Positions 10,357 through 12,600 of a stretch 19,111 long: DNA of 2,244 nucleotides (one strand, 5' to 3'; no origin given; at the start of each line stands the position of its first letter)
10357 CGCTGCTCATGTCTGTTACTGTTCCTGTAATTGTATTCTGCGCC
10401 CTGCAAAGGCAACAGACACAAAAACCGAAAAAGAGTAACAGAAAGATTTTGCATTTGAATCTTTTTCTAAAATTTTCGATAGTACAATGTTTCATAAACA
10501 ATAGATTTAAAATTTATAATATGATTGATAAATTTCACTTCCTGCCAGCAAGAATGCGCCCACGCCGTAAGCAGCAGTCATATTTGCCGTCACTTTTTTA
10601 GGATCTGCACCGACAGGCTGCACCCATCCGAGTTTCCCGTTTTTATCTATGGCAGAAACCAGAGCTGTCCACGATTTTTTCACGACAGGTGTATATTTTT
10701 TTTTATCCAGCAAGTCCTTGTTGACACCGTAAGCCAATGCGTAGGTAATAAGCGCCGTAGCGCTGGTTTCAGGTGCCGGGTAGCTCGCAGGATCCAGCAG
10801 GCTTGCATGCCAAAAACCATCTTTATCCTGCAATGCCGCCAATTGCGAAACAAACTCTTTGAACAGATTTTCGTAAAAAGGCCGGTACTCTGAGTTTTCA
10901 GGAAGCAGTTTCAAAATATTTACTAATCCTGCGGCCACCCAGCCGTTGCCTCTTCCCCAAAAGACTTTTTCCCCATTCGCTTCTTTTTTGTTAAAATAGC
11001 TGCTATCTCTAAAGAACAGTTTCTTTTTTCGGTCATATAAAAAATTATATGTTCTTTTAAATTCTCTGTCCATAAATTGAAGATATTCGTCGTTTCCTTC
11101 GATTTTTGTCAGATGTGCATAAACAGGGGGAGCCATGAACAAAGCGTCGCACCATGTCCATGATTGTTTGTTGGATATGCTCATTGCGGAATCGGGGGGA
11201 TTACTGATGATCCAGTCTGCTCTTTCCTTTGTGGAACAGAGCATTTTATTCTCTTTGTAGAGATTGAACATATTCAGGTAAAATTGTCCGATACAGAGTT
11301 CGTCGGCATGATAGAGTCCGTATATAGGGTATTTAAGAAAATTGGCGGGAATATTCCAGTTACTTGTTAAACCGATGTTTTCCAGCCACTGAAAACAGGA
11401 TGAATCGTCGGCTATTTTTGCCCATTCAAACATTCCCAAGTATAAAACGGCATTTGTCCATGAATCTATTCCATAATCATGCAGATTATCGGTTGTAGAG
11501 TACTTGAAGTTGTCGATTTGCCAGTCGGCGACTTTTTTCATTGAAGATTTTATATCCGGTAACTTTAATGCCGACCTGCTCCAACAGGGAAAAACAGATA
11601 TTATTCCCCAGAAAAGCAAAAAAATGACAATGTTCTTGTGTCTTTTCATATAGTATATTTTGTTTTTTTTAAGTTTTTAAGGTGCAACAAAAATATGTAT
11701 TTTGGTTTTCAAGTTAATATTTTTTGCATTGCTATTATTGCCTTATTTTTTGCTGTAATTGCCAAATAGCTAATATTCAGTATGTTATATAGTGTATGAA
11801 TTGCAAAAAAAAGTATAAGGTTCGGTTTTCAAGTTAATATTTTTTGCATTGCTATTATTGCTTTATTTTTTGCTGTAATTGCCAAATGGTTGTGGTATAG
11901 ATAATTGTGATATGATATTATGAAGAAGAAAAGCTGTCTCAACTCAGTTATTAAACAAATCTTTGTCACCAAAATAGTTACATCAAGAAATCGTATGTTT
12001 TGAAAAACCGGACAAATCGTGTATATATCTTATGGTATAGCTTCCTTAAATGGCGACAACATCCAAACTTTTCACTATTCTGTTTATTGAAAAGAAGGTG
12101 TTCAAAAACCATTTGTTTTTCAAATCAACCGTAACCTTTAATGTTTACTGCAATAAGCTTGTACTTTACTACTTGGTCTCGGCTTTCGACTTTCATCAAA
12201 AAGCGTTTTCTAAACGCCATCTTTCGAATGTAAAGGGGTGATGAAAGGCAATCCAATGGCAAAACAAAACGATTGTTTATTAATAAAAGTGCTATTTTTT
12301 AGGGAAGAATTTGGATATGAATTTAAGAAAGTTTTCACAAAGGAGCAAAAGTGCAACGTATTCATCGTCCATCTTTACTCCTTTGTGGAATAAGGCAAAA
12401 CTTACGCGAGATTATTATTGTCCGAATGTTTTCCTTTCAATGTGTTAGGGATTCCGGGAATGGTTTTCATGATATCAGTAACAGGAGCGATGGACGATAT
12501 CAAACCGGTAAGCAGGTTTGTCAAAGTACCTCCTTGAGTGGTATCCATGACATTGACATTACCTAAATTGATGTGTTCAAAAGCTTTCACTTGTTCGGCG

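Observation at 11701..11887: Two near-identical 67-bp direct repeats, 120 bp apart, immediately upstream of the PUL promoter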

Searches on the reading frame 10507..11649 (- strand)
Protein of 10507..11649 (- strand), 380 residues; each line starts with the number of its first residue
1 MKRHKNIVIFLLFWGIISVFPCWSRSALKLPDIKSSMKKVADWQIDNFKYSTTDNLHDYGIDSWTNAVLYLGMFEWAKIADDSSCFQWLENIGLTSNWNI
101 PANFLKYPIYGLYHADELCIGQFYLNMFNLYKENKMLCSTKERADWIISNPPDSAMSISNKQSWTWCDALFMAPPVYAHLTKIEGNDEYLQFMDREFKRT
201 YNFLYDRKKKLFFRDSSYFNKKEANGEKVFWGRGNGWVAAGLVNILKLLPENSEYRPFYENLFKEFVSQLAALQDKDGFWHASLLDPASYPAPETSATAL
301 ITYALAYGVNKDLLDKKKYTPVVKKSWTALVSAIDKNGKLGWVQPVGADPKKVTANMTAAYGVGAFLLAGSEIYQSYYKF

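Call 8: search_protein_families(library=pfam, proteins=[window:10507-11649:-])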
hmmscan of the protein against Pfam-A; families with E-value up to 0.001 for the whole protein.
window:10507-11649:- (380 aa): 1 family
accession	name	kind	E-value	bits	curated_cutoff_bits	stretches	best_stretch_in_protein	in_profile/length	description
PF07470.19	Glyco_hydro_88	-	4.6e-91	305.9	26.6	1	37-376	2-351/352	Glycosyl Hydrolase Family 88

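Call 11: find_encoding_contigs(protein=window:10507-11649:-, flank=3000, max_places=10)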
Protein window:10507-11649:- (380 aa): 1 contig read that carries it; 1 place shown.
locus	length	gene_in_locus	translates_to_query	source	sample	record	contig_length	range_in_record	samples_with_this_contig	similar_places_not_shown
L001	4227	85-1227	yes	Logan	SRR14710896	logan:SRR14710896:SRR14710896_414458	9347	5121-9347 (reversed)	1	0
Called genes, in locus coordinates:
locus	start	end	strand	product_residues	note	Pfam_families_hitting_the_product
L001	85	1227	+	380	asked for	PF07470:Glyco_hydro_88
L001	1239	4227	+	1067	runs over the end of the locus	PF13620:CarboxypepD_reg, PF13715:CarbopepD_reg_2, PF07715:Plug, PF00593:TonB_dep_Rec_b-barrel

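Call 12: find_homologous_proteins(query=window:10507-11649:-)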
Query window:10507-11649:- (380 aa): 7850 proteins with E <= 0.001 among 8000 candidates; the best 120 are listed.
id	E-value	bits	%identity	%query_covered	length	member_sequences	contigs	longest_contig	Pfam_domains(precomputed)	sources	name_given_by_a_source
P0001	5.0e-237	805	100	91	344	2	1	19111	PF07470.20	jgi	jgi:rhamnogalacturonyl hydrolase YesR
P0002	2.6e-198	677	77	98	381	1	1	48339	PF07470.20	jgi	jgi:rhamnogalacturonyl hydrolase YesR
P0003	1.3e-197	675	75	100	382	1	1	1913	PF07470.20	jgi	jgi:rhamnogalacturonyl hydrolase YesR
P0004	3.2e-193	661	76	99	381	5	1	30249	PF07470.20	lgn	-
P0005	1.5e-189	648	73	99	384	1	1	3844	PF07470.20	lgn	-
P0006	1.0e-187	642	78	91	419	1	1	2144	PF07470.20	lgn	-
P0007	1.5e-184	632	71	98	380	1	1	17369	PF07470.20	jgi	jgi:rhamnogalacturonyl hydrolase YesR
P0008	3.0e-184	631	78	90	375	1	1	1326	PF07470.20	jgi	jgi:rhamnogalacturonyl hydrolase YesR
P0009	2.1e-183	628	77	89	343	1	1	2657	PF07470.20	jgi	jgi:rhamnogalacturonyl hydrolase YesR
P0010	4.1e-183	627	72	98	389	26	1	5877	PF07470.20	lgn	-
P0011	6.2e-182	623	70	100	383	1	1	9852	PF07470.20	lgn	-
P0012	9.3e-178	610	68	99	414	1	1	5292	PF07470.20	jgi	jgi:rhamnogalacturonyl hydrolase YesR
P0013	1.7e-177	609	72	92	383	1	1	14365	PF07470.20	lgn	-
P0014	1.0e-174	600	72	91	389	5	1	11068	PF07470.20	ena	-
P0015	3.5e-174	598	74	90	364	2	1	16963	PF07470.20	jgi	jgi:rhamnogalacturonyl hydrolase YesR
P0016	2.7e-173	595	70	92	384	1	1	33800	PF07470.20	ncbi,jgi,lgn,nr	ncbi:MAG: glycoside hydrolase family 88 protein [Dysgonamonadaceae bacterium]|jgi:rhamnogalacturonyl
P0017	4.6e-173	594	68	97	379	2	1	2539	PF07470.20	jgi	jgi:rhamnogalacturonyl hydrolase YesR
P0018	6.0e-172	590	66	99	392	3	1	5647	PF07470.20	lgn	-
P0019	3.5e-171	588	71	91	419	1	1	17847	PF07470.20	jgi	jgi:rhamnogalacturonyl hydrolase YesR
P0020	8.8e-171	587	64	99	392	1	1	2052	PF07470.20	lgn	-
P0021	4.5e-170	584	67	97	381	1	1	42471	PF07470.20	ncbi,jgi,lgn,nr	ncbi:MAG: glycoside hydrolase family 88 protein [Mediterranea sp.]|jgi:rhamnogalacturonyl hydrolase 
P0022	5.7e-170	584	70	91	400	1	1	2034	PF07470.20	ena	-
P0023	1.6e-168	579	65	99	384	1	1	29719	PF07470.20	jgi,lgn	jgi:rhamnogalacturonyl hydrolase YesR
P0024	1.3e-167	576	64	98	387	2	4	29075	PF07470.20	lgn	-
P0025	1.0e-165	570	65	97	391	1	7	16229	PF07470.20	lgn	-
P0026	3.5e-165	568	64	97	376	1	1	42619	PF07470.20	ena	-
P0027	6.5e-165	567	64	97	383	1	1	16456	PF07470.20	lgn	-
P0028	6.9e-165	567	66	99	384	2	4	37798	PF07470.20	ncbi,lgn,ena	-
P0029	7.6e-165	567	64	97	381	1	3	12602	PF07470.20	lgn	-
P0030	1.7e-164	566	63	99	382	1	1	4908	PF07470.20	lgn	-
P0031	1.8e-164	566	65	96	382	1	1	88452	PF07470.20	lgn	-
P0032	5.5e-164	564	65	94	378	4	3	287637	PF07470.20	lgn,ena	-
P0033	4.9e-163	561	65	97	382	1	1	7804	PF07470.20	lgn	-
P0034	5.1e-163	561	64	99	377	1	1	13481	PF07470.20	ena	-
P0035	5.8e-163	561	69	91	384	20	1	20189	PF07470.20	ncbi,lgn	ncbi:MAG: glycoside hydrolase family 105 protein [Dysgonomonas sp.]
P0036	7.0e-163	561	68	90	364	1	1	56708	PF07470.20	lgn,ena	-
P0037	1.0e-162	560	68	89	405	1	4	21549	PF07470.20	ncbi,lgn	ncbi:MAG: glycoside hydrolase family 105 protein [Flavobacteriaceae bacterium]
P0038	2.5e-162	559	65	97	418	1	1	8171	PF07470.20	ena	-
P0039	2.6e-162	559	64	97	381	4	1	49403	PF07470.20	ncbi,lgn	-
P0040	4.6e-162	558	65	97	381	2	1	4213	PF07470.20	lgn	-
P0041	9.1e-162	557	67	91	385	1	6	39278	PF07470.20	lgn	-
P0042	1.2e-161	557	67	91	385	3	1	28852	PF07470.20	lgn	-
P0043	1.8e-161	556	63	96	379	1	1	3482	PF07470.20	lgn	-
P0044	2.0e-161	556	64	97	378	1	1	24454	PF07470.20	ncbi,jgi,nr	ncbi:MAG: glycoside hydrolase family 88 protein [Prevotella sp.]|jgi:rhamnogalacturonyl hydrolase Ye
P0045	3.1e-160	552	62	98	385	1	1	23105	PF07470.20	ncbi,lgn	-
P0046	6.3e-160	551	62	99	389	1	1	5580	PF07470.20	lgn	-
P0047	1.1e-159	550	67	90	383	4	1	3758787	PF07470.20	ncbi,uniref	ncbi:hypothetical protein BSYN_25160 [Bacteroides sedimenti]|uniref:Glycoside hydrolase family 88 pr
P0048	2.8e-159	549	67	91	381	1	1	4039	PF07470.20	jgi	-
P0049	6.7e-159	548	65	92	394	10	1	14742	PF07470.20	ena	-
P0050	8.2e-159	547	64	94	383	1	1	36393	PF07470.20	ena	-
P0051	1.4e-158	546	62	98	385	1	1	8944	PF07470.20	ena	-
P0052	2.0e-158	546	63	98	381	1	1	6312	PF07470.20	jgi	jgi:rhamnogalacturonyl hydrolase YesR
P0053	2.4e-158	546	65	90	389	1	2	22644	PF07470.20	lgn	-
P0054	2.6e-158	546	67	91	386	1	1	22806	PF07470.20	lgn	-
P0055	5.1e-158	545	66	90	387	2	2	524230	PF07470.20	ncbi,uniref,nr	ncbi:glycoside hydrolase family 105 protein [Sunxiuqinia elliptica]|uniref:Rhamnogalacturonyl hydrol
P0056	7.7e-158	544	66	90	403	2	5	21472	PF07470.20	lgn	-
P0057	7.9e-158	544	67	90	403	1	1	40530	PF07470.20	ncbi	ncbi:MAG: glycoside hydrolase family 105 protein [Aestuariibaculum sp.]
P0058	1.2e-157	543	65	93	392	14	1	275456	PF07470.20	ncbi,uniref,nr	ncbi:glycoside hydrolase family 88 protein [Gelidibacter japonicus]|uniref:glycoside hydrolase famil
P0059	1.3e-157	543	64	92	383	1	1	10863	PF07470.20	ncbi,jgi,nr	ncbi:MAG: glycoside hydrolase family 88 protein [Prevotella sp.]|jgi:rhamnogalacturonyl hydrolase Ye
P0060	1.6e-157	543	68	89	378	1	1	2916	PF07470.20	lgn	-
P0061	2.9e-157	542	62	97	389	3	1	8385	PF07470.20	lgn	-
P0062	3.2e-157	542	63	99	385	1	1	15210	PF07470.20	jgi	-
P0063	3.2e-157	542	63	99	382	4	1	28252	PF07470.20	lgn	-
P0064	3.9e-157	542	64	90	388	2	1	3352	PF07470.20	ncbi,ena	-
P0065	4.6e-157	541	65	90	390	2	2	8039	PF07470.20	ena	-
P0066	6.2e-157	541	66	90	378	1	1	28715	PF07470.20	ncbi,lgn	-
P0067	6.4e-157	541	73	81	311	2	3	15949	PF07470.20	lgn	-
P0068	8.9e-157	541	64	92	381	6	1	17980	PF07470.20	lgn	-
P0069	1.4e-156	540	62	93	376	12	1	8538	PF07470.20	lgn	-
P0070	2.3e-156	539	62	97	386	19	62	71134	PF07470.20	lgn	-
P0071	2.5e-156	539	61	99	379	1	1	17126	PF07470.20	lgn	-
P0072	4.6e-156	538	61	98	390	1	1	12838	PF07470.20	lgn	-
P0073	7.0e-156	538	63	93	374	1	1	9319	PF07470.20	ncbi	-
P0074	1.0e-155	537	63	93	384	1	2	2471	PF07470.20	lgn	-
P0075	1.3e-155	537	66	90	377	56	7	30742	PF07470.20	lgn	-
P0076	1.5e-155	536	60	98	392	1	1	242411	PF07470.20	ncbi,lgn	-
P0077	1.6e-155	536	66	90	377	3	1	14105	PF07470.20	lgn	-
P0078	1.7e-155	536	66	90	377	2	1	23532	PF07470.20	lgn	-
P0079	1.9e-155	536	65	91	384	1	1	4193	PF07470.20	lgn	-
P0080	5.9e-155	535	63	99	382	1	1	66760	PF07470.20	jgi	-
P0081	6.4e-155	534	75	80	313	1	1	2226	PF07470.20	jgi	jgi:rhamnogalacturonyl hydrolase YesR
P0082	7.6e-155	534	65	91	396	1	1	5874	PF07470.20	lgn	-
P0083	8.2e-155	534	61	99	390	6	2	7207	PF07470.20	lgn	-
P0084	1.0e-154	534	66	90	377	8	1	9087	PF07470.20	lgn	-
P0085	1.6e-154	533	60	99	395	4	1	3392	PF07470.20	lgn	-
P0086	1.7e-154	533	65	91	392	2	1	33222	PF07470.20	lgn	-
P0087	2.1e-154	533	64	93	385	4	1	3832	PF07470.20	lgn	-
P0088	2.4e-154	532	61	97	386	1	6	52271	PF07470.20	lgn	-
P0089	3.3e-154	532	65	90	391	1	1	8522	PF07470.20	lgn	-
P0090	3.3e-154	532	65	90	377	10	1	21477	PF07470.20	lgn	-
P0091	3.5e-154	532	64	90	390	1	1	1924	PF07470.20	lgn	-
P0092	4.7e-154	532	63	96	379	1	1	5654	PF07470.20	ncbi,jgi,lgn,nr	ncbi:MAG: glycoside hydrolase family 88 protein [Candidatus Symbiothrix sp.]|jgi:rhamnogalacturonyl 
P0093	4.8e-154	532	61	97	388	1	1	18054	PF07470.20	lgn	-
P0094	5.3e-154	531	65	90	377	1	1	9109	PF07470.20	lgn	-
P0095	5.8e-154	531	59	98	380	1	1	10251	PF07470.20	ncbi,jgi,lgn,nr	ncbi:MAG: glycoside hydrolase family 88 protein [Tannerella sp.]|jgi:rhamnogalacturonyl hydrolase Ye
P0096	6.0e-154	531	61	96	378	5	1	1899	PF07470.20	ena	-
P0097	1.0e-153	530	60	96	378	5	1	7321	PF07470.20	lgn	-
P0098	1.4e-153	530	66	90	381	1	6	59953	PF07470.20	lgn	-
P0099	1.5e-153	530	60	97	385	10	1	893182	PF07470.20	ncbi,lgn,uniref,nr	ncbi:glycoside hydrolase family 105 protein [Dysgonomonas sp. GY617]|uniref:glycoside hydrolase fami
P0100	2.2e-153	529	60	96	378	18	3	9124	PF07470.20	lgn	-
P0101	3.0e-153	529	66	90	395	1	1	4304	PF07470.20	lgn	-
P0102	5.7e-153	528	61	99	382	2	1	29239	PF07470.20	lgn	-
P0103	5.9e-153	528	64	90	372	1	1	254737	PF07470.20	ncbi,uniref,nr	ncbi:glycoside hydrolase family 105 protein [Bacteroides sp. 519]|uniref:glycoside hydrolase family 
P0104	1.1e-152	527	62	93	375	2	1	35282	PF07470.20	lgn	-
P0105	1.5e-152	527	64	90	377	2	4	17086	PF07470.20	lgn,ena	-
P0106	2.0e-152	526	64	90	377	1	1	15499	PF07470.20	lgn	-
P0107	2.0e-152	526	65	90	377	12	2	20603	PF07470.20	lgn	-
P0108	2.3e-152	526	61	98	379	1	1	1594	PF07470.20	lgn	-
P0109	4.2e-152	525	63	91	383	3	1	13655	PF07470.20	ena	-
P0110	4.7e-152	525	73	80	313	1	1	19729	PF07470.20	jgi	jgi:rhamnogalacturonyl hydrolase YesR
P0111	5.6e-152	525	61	98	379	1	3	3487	PF07470.20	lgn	-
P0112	7.9e-152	524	61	93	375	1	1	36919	PF07470.20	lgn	-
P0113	7.9e-152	524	65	90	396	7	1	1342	PF07470.20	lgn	-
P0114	8.3e-152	524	64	90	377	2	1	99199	PF07470.20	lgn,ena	-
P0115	9.8e-152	524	63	89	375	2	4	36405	PF07470.20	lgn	-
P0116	1.2e-151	524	63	91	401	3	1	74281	PF07470.20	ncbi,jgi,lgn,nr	ncbi:MAG: glycoside hydrolase family 88 protein [Dysgonamonadaceae bacterium]|jgi:rhamnogalacturonyl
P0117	1.5e-151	523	59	99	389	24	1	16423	PF07470.20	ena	-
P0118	1.6e-151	523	59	97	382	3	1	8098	PF07470.20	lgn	-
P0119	1.6e-151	523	65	90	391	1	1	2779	PF07470.20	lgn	-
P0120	1.7e-151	523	58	98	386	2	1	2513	PF07470.20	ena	-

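Call 15: find_encoding_contigs(protein=P0002, flank=4000, max_places=3)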
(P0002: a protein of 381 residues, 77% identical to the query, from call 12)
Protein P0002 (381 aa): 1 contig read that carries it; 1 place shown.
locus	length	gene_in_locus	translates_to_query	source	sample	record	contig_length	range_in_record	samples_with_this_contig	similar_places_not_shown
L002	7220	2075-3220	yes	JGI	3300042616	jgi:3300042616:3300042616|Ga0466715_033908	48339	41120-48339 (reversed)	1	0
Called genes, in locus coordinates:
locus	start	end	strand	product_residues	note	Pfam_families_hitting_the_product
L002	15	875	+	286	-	PF07603:Lcl_C (weak), PF26707:DUF8237 (weak)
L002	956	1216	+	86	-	-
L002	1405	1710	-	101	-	PF00338:Ribosomal_S10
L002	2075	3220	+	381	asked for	PF07470:Glyco_hydro_88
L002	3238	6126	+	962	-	PF07715:Plug (weak)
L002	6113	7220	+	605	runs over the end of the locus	PF14322:SusD-like_3, PF07980:SusD_RagB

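Call 16: find_encoding_contigs(protein=P0004, flank=4000, max_places=3)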
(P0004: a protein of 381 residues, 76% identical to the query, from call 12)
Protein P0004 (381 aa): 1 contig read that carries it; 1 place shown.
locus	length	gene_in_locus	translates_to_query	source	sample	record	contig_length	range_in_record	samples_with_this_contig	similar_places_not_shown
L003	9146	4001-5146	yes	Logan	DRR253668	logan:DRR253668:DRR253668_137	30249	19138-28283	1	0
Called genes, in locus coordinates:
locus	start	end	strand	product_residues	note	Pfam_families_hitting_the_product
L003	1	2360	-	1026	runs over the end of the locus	PF13715:CarbopepD_reg_2, PF07715:Plug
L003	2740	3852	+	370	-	PF00144:Beta-lactamase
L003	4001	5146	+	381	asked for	PF07470:Glyco_hydro_88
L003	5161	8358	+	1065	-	PF13620:CarboxypepD_reg, PF13715:CarbopepD_reg_2, PF07715:Plug, PF00593:TonB_dep_Rec_b-barrel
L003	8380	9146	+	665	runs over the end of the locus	PF07980:SusD_RagB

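Call 17: find_encoding_contigs(protein=P0007, flank=4000, max_places=3)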
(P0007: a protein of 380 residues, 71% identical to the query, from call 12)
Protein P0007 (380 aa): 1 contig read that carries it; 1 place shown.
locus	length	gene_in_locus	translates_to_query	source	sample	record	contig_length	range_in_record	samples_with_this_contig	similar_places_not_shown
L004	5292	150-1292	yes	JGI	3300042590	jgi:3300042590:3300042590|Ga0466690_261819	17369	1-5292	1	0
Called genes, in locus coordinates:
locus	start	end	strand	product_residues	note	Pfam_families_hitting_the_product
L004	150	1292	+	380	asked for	PF07470:Glyco_hydro_88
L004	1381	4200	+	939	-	PF07715:Plug (weak)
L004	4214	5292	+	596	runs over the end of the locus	PF14322:SusD-like_3, PF07980:SusD_RagB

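Call 27: find_encoding_contigs(protein=P0015, flank=2500, max_places=2)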
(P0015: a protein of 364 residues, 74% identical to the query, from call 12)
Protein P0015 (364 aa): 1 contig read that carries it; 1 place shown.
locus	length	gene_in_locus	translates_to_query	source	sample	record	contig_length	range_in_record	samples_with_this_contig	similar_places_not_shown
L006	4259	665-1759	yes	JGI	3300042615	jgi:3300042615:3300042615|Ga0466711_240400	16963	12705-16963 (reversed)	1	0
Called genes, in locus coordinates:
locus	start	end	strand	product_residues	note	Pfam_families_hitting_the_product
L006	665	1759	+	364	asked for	PF07470:Glyco_hydro_88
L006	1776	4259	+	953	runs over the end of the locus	PF07715:Plug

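Call 28: find_encoding_contigs(protein=P0013, flank=2500, max_places=2)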
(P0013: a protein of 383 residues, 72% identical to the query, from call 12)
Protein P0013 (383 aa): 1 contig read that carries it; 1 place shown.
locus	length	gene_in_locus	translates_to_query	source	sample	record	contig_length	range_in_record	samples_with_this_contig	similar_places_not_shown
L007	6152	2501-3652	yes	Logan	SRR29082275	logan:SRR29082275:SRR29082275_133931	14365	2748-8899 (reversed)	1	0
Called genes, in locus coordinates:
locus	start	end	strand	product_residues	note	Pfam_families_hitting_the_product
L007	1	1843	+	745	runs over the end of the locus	PF12437:GSIII_N, PF00120:Gln-synt_C, PF18318:Gln-synt_C-ter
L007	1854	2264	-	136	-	-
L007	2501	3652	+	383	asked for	PF07470:Glyco_hydro_88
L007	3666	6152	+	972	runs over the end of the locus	PF07715:Plug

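Call 29: find_encoding_contigs(protein=P0016, flank=2500, max_places=2)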
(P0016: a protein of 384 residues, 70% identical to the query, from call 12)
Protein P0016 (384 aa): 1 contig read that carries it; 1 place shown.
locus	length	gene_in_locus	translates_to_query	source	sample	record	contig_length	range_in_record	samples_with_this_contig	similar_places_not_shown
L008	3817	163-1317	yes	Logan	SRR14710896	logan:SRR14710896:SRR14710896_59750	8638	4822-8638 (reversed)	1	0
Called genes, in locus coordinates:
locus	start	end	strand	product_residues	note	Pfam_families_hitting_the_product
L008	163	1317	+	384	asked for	PF07470:Glyco_hydro_88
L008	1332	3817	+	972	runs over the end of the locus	-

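Call 30: find_encoding_contigs(protein=P0019, flank=2500, max_places=2)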
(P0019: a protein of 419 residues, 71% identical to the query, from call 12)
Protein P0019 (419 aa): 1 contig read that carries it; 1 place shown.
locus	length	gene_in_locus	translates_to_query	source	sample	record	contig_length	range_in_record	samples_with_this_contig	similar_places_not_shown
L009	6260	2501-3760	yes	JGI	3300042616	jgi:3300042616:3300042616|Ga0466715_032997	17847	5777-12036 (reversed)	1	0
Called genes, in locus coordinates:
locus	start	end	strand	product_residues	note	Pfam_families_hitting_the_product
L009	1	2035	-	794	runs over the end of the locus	PF02563:Poly_export, PF10531:SLBB (weak), PF22461:SLBB_2, PF10531:SLBB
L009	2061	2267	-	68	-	-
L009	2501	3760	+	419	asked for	PF07470:Glyco_hydro_88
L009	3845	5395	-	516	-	PF14322:SusD-like_3, PF07980:SusD_RagB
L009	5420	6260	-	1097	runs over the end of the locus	PF13620:CarboxypepD_reg, PF13715:CarbopepD_reg_2, PF07715:Plug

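Call 54: find_encoding_contigs(protein=P0002, flank=10000, max_places=1)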
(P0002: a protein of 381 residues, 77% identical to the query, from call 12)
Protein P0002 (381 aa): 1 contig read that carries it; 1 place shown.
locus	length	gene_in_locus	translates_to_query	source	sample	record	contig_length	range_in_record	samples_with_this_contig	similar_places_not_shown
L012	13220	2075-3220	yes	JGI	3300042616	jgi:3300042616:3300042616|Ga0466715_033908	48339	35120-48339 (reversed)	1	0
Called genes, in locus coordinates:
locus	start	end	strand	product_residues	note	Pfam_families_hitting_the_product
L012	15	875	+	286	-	PF07603:Lcl_C (weak), PF26707:DUF8237 (weak)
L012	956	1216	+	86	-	-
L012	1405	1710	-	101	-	PF00338:Ribosomal_S10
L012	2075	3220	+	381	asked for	PF07470:Glyco_hydro_88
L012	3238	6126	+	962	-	PF07715:Plug (weak)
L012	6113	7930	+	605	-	PF14322:SusD-like_3, PF07980:SusD_RagB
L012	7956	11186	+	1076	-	PF13620:CarboxypepD_reg (weak), PF13715:CarbopepD_reg_2, PF07715:Plug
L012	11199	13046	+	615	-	PF14322:SusD-like_3, PF07980:SusD_RagB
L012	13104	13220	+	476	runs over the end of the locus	PF21461:HL_N-beta (faint), PF00754:F5_F8_type_C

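Call 55: find_encoding_contigs(protein=P0004, flank=10000, max_places=1)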
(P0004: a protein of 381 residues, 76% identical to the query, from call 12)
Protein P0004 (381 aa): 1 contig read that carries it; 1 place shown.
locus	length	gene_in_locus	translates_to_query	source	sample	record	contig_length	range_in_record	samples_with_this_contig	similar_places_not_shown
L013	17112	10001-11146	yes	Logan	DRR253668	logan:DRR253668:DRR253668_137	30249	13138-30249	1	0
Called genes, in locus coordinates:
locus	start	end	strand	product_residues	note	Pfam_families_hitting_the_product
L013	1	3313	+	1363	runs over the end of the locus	PF07494:Reg_prop (faint), PF08450:SGL (faint), PF07495:Y_Y_Y, PF00512:HisKA, PF02518:HATPase_c, PF00072:Response_reg, PF12833:HTH_18, PF00165:HTH_AraC (weak), +1 more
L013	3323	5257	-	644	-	PF14322:SusD-like_3, PF07980:SusD_RagB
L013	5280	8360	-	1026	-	PF13715:CarbopepD_reg_2, PF07715:Plug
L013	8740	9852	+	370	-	PF00144:Beta-lactamase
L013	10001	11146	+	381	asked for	PF07470:Glyco_hydro_88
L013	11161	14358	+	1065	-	PF13620:CarboxypepD_reg, PF13715:CarbopepD_reg_2, PF07715:Plug, PF00593:TonB_dep_Rec_b-barrel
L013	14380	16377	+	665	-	PF07980:SusD_RagB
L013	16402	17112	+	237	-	?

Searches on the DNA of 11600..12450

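Call 58: search_rna_families(source=window, start=11600, end=12450, threshold=evalue, max_evalue=1)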
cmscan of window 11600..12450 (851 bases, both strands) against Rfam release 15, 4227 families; matches with E-value up to 1: 0.
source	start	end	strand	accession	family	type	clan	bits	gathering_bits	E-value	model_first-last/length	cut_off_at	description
